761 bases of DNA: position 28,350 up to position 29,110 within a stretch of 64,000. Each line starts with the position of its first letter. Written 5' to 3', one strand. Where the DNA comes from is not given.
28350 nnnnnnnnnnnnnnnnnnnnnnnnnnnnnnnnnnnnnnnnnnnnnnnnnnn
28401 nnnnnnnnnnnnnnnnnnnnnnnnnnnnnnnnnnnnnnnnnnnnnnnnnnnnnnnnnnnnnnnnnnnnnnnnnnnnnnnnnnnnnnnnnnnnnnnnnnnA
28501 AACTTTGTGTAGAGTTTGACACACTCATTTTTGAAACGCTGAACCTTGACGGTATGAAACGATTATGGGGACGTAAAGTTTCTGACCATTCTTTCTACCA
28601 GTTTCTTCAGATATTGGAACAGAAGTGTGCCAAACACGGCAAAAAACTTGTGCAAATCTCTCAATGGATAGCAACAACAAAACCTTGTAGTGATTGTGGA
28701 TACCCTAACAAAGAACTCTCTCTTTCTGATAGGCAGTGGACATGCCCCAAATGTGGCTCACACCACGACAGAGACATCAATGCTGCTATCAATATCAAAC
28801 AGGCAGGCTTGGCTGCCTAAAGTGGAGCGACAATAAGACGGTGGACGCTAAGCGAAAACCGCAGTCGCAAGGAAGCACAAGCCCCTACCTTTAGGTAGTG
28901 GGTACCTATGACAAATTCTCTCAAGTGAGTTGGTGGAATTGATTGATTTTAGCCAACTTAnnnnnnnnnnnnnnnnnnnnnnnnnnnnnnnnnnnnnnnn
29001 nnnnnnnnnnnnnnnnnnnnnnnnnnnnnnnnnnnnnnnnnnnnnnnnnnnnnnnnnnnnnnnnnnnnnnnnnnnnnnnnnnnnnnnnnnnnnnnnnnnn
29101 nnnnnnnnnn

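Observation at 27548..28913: Two near-identical TnpB-only (tnpA-less) IS200/IS605-type elements with conserved hairpin ends: active OMEGA-type mobile elements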

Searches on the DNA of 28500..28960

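Call 42: search_rna_families(source=window, start=28500, end=28960, threshold=evalue, max_evalue=10)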
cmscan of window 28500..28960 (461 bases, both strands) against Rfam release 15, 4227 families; matches with E-value up to 10: 4.
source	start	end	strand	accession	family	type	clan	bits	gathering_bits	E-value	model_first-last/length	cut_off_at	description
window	28704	28757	+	RF00087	SNORD26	Gene; snRNA; snoRNA; CD-box;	CL00050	15.7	44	1.9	1-76/76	no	Small nucleolar RNA SNORD26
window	28587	28620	+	RF01365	CRISPR-DR52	Gene; CRISPR;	-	14.8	50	6.8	1-37/37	no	CRISPR RNA direct repeat element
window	28724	28782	+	RF03012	Mu-gpT-DE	Gene; sRNA;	-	12.1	49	6.2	1-53/53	no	Mu-gpT-DE RNA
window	28500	28706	-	RF02041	HOTTIP_2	Gene; lncRNA;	-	6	80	2.9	1-207/374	3'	HOXA transcript at the distal tip, conserved region 2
